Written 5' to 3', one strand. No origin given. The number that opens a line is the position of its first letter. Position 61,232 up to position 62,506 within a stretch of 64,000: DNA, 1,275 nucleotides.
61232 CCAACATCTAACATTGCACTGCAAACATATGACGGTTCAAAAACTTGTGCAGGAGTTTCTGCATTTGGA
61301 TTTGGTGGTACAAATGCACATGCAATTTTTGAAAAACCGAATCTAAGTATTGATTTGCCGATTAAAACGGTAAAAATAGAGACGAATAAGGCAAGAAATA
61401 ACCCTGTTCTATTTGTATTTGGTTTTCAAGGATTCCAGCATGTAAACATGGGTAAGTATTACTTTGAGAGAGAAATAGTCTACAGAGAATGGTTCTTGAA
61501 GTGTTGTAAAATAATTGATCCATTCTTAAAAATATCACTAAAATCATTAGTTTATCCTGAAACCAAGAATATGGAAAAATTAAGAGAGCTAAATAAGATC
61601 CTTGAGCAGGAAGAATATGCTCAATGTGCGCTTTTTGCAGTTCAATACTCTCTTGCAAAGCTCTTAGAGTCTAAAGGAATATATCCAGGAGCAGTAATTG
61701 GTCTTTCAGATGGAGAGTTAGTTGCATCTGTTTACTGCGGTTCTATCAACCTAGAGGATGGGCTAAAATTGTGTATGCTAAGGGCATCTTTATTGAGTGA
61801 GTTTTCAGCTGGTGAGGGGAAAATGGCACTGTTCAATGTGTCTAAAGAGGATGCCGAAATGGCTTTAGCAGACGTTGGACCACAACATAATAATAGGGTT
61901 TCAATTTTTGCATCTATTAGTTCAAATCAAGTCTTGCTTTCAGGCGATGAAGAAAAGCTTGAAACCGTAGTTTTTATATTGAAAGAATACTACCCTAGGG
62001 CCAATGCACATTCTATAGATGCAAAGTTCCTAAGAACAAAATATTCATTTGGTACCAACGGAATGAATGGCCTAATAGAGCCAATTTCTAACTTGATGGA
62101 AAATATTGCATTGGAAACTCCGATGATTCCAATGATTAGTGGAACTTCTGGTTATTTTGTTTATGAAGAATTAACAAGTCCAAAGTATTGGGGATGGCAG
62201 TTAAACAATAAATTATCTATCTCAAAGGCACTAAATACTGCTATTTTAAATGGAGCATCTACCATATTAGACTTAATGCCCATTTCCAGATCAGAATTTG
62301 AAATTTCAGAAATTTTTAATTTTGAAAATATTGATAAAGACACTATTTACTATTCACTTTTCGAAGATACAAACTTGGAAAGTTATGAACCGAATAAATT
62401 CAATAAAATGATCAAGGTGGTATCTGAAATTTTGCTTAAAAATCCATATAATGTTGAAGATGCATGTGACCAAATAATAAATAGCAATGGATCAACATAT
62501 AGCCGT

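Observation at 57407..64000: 5' end of a giant type I FAS/PKS with an acyl-ligase-ACP loading didomain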

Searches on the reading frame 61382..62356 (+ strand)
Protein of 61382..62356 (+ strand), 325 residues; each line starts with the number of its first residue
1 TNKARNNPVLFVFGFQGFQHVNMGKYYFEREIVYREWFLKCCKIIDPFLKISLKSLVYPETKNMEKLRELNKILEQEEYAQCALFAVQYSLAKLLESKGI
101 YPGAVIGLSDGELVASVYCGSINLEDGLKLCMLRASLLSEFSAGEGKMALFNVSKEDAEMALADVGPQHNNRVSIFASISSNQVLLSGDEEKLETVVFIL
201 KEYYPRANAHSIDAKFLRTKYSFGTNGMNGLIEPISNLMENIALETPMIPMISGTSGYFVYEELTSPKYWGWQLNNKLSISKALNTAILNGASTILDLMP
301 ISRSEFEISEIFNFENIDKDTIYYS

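Call 19: search_solved_structures(query=window:61397-62341:+, max_evalue=0.001, show_alignments=4)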
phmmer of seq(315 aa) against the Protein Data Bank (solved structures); distinct sequences matched with E-value up to 0.001: 81 (the best 60 are shown).
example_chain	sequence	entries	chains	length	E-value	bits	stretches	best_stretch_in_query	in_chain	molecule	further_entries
4qbu_A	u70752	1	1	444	5.8e-29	104.5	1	4-311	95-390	ZmaA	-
4mz0_A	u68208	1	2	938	1.3e-27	100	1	5-295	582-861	CurL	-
8g4u_A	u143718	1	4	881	8.9e-21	77.6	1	4-296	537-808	EryAIII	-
9iyw_A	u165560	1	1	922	1.3e-19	73.8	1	6-295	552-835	Polyketide synthase,GfsA KSQ-AncAT chimeric protein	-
11sz_A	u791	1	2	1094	5.4e-19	71.8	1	6-295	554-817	6-deoxyerythronolide-B synthase, Erythronolide synthase EryA2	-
8avz_A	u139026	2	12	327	1.6e-18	70.2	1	1-256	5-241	Polyketide biosynthesis acyltransferase homolog PksD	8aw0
8czc_B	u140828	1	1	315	1.3e-17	67.3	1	4-283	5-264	Narbonolide/10-deoxymethynolide synthase PikA1, modules 1 and 2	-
8xjy_A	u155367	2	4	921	1.1e-16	64.2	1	7-283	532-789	Polyketide synthase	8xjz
8xju_A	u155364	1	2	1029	1.4e-16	63.9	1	7-283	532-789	Polyketide synthase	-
7uwr_A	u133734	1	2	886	1.6e-16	63.6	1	4-283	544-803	Narbonolide/10-deoxymethynolide synthase PikA1, modules 1 and 2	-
9pat_A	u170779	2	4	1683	7.1e-16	61.5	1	4-290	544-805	6-deoxyerythronolide-B synthase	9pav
9pat_C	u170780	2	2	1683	7.1e-16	61.5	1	4-290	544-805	6-deoxyerythronolide-B synthase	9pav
9pc6_A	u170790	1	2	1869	8.5e-16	61.3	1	4-290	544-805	6-deoxyerythronolide-B synthase,RifR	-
6iyr_A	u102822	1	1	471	2.7e-15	59.6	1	4-289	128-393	Type I modular polyketide synthase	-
8ee0_A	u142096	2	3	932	2.9e-15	59.5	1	6-296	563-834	6-deoxyerythronolide B synthase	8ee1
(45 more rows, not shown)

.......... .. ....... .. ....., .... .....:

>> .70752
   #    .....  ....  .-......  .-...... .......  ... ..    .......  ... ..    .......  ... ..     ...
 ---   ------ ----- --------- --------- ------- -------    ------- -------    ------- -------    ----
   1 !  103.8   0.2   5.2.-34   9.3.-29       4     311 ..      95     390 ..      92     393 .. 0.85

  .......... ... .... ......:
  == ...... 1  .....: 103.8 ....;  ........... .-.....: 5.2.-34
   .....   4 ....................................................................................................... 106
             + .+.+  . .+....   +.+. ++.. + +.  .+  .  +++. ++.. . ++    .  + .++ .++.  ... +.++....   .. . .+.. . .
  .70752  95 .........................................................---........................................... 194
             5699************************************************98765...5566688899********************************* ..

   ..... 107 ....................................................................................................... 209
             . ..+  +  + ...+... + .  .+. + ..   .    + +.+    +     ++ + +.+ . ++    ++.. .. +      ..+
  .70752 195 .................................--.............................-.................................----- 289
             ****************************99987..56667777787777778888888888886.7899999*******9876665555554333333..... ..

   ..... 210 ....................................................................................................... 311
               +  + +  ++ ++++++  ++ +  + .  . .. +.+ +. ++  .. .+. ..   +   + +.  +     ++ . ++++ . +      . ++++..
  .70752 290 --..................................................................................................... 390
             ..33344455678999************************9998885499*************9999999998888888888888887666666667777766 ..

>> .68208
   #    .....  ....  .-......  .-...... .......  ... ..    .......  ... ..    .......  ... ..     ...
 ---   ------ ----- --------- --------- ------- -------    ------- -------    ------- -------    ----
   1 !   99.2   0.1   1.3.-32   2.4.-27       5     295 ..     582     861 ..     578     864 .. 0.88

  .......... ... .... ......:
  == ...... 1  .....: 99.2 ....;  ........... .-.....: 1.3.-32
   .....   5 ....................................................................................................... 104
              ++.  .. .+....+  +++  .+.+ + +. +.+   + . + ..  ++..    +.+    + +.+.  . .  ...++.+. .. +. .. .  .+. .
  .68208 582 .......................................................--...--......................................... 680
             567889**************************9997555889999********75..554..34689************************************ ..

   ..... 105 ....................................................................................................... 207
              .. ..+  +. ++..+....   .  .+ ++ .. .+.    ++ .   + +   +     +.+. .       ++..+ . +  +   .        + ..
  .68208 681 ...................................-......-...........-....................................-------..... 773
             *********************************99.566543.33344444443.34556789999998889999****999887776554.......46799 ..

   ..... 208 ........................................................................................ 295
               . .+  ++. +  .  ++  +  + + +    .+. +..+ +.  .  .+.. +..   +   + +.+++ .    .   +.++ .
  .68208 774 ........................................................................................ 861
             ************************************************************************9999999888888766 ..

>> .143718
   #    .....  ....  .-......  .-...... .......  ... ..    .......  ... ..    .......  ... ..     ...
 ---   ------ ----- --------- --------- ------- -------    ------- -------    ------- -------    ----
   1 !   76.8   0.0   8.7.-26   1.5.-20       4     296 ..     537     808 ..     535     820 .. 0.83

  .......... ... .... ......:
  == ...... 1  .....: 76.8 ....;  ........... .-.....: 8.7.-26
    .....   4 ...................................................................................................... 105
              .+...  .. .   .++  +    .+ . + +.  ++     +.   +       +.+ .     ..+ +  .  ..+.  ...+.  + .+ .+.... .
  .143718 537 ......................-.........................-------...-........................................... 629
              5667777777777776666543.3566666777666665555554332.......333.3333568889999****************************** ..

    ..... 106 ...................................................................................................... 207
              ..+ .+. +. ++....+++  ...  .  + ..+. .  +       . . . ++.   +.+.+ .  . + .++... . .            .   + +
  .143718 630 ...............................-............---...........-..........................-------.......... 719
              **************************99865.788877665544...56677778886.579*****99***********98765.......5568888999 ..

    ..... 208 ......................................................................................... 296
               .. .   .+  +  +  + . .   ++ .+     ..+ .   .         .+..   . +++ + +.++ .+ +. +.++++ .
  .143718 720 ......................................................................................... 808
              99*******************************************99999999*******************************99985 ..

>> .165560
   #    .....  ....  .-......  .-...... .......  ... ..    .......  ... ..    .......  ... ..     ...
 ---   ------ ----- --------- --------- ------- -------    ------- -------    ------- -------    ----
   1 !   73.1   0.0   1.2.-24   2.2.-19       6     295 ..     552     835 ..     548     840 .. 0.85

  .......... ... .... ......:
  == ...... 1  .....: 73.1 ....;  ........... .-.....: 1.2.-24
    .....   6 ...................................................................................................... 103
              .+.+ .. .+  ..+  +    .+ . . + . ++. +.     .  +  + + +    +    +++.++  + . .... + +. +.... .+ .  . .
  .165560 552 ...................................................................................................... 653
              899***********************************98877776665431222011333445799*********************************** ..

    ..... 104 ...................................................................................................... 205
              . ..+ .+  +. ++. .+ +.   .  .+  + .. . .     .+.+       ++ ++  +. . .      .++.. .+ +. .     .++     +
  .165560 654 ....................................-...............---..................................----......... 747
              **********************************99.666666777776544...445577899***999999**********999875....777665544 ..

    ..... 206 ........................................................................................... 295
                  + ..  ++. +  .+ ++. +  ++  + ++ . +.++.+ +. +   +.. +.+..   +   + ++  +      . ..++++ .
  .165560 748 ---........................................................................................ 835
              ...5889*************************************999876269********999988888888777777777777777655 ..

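Call 37: predict_structure(alignment_id=A1)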
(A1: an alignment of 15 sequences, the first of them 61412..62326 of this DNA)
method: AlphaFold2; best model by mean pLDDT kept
length: 305 residues; sequences in the alignment: 15
mean_pLDDT: 86.5   pTM: 0.86
mean pLDDT of the five models: 86.5, 85.4, 84.9, 84.9, 84.5
residues with pLDDT >= 90: 173; 70-90: 101; 50-70: 16; < 50: 15
segments of 3 or more residues with pLDDT < 50: 198-200, 294-305
pLDDT, mean of each block of 10 residues (from residue 1): 85 92 98 95 95 93 90 96 97 94 96 95 87 73 90 79 84 88 89 63 72 80 91 94 95 92 88 94 90 47 32
secondary structure, 60 per line:
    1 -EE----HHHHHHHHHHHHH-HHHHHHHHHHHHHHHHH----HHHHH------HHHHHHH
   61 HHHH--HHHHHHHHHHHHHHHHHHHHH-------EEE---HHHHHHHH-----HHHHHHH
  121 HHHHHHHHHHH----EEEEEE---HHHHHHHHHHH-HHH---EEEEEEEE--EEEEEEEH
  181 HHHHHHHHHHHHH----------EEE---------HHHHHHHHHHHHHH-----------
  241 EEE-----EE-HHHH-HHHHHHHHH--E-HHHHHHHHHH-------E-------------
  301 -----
elements in order: H8-20 H22-38 H43-47 H54-64 H67-87 E95-97 H101-108 H114-131 E136-141 H145-155 E163-170 E173-179 H180-193 E204-206 H216-229 E241-243 H252-255 H257-265 H270-279

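Call 40: fold_search(model_id=the predicted structure, library=pdb)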
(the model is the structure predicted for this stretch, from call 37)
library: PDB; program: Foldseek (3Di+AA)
matches with E <= 10: 1439; with E <= 0.001: 237
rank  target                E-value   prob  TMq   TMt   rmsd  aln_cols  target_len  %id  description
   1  4qbu                  1.1e-19  1.00  0.80  0.58   3.6       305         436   25  Structure of the Acyl Transferase domain of ZmaA (released 2014-11-05)
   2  4mz0_A                2.2e-19  1.00  0.78  0.28   2.5       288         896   27  Structure of a ketosynthase-acyltransferase di-domain from module CurL of the curacin A polyketide synthase (released 2014-01-29)
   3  8g4u_D                2.5e-19  1.00  0.79  0.31   3.0       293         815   27  Final ketosynthase+acyltransferase of the erythromycin modular polyketide synthase (released 2023-03-01)
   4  8g4u_C                3.0e-19  1.00  0.79  0.33   3.1       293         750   27  Final ketosynthase+acyltransferase of the erythromycin modular polyketide synthase (released 2023-03-01)
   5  8jpu_D                5.2e-19  1.00  0.79  0.65   3.1       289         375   22  Crystal Structure of the acyltransferase domain from the fifth module of the tylosin polyketide synthase (released 2024-06-19)
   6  8g4u_B                5.5e-19  1.00  0.78  0.32   3.1       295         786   27  Final ketosynthase+acyltransferase of the erythromycin modular polyketide synthase (released 2023-03-01)
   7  8jpu_B                8.0e-19  1.00  0.78  0.64   3.3       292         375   23  Crystal Structure of the acyltransferase domain from the fifth module of the tylosin polyketide synthase (released 2024-06-19)
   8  6iyo_A                1.7e-18  1.00  0.77  0.57   2.7       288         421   23  Crystal Structure of the acyltransferase domain from the second module of the salinomycin polyketide synthase (released 2019-07-10)
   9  8czc                  1.9e-18  1.00  0.79  0.77   3.0       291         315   23  AT from first module of the pikromycin synthase (released 2022-06-08)
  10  7s6c_A                2.3e-18  1.00  0.79  0.28   3.1       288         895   20  CryoEM structure of modular PKS holo-Lsd14 stalled at the condensation step and bound to antibody fragment 1B2, compos (released 2021-11-03)
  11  9iyw                  2.7e-18  1.00  0.80  0.31   2.7       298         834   24  Crystal structure of chimeric KSQ-AT didomain (released 2025-08-06)
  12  8jpu_C                3.2e-18  1.00  0.77  0.57   3.4       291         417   23  Crystal Structure of the acyltransferase domain from the fifth module of the tylosin polyketide synthase (released 2024-06-19)
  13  8g4u_A                3.5e-18  1.00  0.80  0.31   2.8       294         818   27  Final ketosynthase+acyltransferase of the erythromycin modular polyketide synthase (released 2023-03-01)
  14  6iyo_B                5.2e-18  1.00  0.77  0.58   2.7       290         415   23  Crystal Structure of the acyltransferase domain from the second module of the salinomycin polyketide synthase (released 2019-07-10)
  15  7uwr_A                6.4e-18  1.00  0.79  0.30   3.0       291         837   23  KSQ+AT from first module of the pikromycin synthase (released 2022-06-08)
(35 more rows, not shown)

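Call 51: find_homologous_proteins(query=window:61382-62356:+, max_evalue=1e-15)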
Query window:61382-62356:+: 1667 candidates shared short words with the query, none scored E <= 1e-15.

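Call 58: search_protein_representatives(protein=window:61382-62356:+)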
Query: 325 residues. Proteins with E-value up to 0.001 (for the whole library): 25018; up to 1e-10: 13170; up to 1e-30: 713. The best 150 are listed.
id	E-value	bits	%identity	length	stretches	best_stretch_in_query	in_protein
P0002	2.2e-187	638.0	87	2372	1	2-325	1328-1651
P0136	2.7e-123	427.4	31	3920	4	6-285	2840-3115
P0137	6.1e-102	357.3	31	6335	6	3-298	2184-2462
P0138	1.3e-99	349.7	31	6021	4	8-300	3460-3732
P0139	4.0e-93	328.4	29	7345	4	9-298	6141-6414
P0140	6.3e-89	314.6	30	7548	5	8-300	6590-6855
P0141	4.7e-88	311.7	29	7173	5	6-300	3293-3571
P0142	6.0e-86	304.8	29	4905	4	8-300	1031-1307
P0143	8.4e-81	287.9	32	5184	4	9-300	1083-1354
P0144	4.8e-78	278.9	30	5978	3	8-300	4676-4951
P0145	1.4e-77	277.3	31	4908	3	8-292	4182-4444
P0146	3.7e-77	275.9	30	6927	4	9-300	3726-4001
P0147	1.2e-75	270.9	29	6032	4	5-294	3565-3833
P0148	1.6e-75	270.5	29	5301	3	8-300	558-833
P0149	1.7e-75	270.5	30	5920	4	9-281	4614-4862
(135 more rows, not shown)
